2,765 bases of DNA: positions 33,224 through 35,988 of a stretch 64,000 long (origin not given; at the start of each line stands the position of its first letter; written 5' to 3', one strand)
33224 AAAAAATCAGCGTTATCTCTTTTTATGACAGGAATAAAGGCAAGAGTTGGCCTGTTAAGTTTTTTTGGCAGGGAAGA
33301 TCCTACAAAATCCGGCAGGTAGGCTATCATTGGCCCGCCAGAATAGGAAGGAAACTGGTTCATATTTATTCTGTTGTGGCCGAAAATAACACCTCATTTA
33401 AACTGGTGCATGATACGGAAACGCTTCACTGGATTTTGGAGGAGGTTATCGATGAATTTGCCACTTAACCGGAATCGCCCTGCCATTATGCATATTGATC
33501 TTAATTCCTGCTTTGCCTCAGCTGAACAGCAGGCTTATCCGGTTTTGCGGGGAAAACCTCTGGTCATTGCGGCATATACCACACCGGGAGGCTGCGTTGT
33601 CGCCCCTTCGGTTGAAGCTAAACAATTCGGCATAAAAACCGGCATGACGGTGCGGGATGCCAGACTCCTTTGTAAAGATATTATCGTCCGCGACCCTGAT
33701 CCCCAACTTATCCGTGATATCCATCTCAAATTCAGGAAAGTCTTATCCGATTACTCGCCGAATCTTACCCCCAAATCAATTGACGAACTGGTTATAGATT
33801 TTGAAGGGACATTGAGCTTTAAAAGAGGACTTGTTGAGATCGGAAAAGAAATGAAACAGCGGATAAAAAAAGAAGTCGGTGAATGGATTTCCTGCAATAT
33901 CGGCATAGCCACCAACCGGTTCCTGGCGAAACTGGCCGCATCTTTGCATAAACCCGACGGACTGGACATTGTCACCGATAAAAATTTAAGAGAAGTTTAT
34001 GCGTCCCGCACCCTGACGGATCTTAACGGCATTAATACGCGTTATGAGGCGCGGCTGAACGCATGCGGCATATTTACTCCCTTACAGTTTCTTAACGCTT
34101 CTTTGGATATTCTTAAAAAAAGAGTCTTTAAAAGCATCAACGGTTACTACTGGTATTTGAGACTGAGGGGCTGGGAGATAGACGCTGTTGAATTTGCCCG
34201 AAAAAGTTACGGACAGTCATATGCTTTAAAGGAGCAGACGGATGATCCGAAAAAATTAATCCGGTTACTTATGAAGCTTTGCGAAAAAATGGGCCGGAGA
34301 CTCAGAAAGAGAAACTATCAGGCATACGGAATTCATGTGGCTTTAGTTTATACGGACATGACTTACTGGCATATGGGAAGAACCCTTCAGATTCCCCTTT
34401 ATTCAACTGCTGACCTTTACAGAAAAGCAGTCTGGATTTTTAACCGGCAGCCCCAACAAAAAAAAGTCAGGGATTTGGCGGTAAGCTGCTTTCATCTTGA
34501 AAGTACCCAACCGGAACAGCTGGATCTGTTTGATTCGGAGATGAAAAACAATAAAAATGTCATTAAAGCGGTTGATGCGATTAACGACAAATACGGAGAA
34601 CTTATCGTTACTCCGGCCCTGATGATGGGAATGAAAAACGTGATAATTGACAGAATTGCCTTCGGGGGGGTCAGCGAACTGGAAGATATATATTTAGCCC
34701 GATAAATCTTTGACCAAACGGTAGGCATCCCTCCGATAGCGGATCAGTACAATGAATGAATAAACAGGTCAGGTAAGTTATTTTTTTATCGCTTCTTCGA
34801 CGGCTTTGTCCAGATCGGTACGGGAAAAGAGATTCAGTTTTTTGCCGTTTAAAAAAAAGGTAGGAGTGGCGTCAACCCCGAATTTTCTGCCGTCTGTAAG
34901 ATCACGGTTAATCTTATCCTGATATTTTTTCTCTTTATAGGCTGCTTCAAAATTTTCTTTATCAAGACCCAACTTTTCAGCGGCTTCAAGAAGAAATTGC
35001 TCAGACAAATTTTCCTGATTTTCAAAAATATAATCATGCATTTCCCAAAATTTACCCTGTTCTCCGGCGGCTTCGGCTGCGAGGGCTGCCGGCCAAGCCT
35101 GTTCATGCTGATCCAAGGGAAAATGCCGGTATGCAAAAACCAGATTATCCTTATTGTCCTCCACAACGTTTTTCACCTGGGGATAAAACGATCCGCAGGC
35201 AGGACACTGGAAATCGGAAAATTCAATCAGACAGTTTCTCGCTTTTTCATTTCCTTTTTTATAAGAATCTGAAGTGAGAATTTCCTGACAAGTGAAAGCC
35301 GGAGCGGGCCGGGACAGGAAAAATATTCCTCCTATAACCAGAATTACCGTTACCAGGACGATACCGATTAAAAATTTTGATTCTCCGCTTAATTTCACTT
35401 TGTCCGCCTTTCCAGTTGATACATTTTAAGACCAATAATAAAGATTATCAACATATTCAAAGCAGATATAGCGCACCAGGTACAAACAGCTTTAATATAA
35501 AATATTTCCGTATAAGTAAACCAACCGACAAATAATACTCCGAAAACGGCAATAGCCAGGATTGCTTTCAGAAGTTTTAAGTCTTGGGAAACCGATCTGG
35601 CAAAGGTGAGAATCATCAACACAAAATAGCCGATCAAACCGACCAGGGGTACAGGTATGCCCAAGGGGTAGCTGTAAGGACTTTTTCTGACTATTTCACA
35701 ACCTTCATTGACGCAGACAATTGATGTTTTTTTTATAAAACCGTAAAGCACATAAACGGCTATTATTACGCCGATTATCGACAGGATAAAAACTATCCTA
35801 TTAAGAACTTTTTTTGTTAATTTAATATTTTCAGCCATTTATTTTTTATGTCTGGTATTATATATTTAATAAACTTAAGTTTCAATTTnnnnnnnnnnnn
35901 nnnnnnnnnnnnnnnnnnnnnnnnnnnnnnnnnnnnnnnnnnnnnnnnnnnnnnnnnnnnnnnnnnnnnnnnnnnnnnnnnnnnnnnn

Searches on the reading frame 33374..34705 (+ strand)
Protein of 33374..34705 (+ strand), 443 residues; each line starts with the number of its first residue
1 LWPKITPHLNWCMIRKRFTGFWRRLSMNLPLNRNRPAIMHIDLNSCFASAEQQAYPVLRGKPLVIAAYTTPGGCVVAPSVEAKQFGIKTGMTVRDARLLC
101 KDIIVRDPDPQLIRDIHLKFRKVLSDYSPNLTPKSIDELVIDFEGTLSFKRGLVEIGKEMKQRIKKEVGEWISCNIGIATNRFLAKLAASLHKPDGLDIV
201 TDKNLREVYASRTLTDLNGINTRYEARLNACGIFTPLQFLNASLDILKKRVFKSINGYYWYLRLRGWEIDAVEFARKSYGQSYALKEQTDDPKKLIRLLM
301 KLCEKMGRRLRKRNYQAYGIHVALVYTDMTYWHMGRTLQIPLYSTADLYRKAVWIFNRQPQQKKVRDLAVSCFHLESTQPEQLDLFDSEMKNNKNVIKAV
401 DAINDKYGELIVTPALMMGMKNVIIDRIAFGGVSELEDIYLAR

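Call 7: search_protein_families(library=pfam, proteins=[window:33374-34705:+], max_evalue=0.01)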
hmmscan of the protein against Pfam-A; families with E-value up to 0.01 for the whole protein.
window:33374-34705:+ (443 aa): 2 families
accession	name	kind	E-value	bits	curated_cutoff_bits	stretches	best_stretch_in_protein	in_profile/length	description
PF00817.25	IMS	-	7.7e-36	123.7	23.2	1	41-189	1-147/148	impB/mucB/samB family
PF11799.13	IMS_C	-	7.7e-18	65.3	20.7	1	276-385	1-109/109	impB/mucB/samB family C-terminal domain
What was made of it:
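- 33452..34705 (+): Y-family (translesion) DNA polymerase, 417 aa. It has the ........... and SIDE catalytic motifs, and its start overlaps the DUF6504 stop by 17 nt. PF00817 and PF11799 hits (call 7).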

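Call 10: search_protein_families(library=ncbifam, proteins=[window:33374-34705:+], max_evalue=0.01)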
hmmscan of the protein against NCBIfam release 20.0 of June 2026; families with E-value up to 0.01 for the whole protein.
window:33374-34705:+ (443 aa): 10 families
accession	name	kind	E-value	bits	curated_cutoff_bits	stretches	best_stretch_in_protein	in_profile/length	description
NF002492.0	PRK01810.1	equivalog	4.7e-66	223.2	399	1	34-413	8-390/412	DNA polymerase IV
NF002848.0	PRK03103.1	subfamily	3.6e-61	206.9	381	1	36-418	4-392/410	DNA polymerase IV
NF003015.0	PRK03858.1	subfamily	8.9e-54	183.1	367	1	35-421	6-389/399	DNA polymerase IV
NF010731.0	PRK14133.1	equivalog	1.6e-47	162.4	362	1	37-389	4-350/352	DNA polymerase IV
NF002677.0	PRK02406.1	equivalog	3.7e-45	154.6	256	1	37-380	7-348/357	DNA polymerase IV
NF002751.0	PRK02794.1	equivalog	2e-43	148.8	371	1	37-418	39-418/425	DNA polymerase IV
NF002882.0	PRK03348.1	equivalog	1.9e-40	139.1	389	1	34-394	3-361/461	DNA polymerase IV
NF002292.0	PRK01216.1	equivalog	2.4e-34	118.9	339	1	38-370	3-334/351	DNA polymerase IV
NF002883.0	PRK03352.1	equivalog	2.1e-29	102.8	330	1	37-371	6-338/347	DNA polymerase IV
NF002955.0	PRK03609.1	subfamily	2e-22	79.7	431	1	40-408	4-385/422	translesion error-prone DNA polymerase V subunit UmuC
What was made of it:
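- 33452..34705 (+): DNA polymerase IV and UmuC models hit below their cutoffs (call 10).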

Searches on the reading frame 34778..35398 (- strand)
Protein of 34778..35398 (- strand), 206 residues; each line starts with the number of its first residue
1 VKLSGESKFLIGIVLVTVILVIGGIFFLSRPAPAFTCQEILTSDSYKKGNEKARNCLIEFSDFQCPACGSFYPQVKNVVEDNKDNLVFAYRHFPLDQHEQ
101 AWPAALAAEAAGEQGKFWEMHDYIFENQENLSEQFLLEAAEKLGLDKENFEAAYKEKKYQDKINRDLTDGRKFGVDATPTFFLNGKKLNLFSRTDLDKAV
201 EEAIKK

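Call 7: search_protein_families(library=pfam, proteins=[window:34778-35398:-], max_evalue=0.01)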
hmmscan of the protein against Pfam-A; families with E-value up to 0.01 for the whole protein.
window:34778-35398:- (206 aa): 6 families
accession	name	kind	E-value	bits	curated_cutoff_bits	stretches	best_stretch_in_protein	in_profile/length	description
PF13462.12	Thioredoxin_4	-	3.3e-29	102.6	23.2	1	48-201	8-164/165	Thioredoxin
PF01323.26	DSBA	-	4.6e-21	75.9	25.6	1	57-197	2-184/191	DSBA-like thioredoxin domain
PF13743.12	Thioredoxin_5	-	1.1e-06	29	27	1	97-183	70-163/186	Thioredoxin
PF13098.12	Thioredoxin_2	-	0.00061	20.5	27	1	53-189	5-86/104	Thioredoxin-like domain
PF13905.12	Thioredoxin_8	-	0.0011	19.7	27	0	56-108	4-56/94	Thioredoxin-like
PF00085.26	Thioredoxin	-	0.004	17.6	23.5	0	41-89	5-54/103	Thioredoxin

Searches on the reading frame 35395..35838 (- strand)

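Call 7: search_protein_families(library=pfam, proteins=[window:35395-35838:-], max_evalue=0.01)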
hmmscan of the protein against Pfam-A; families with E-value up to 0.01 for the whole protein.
window:35395-35838:- (147 aa): 1 family
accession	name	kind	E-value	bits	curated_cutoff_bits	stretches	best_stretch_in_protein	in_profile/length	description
PF07884.19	VKOR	-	2.9e-22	79.7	27.5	1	15-135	2-132/134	Vitamin K epoxide reductase family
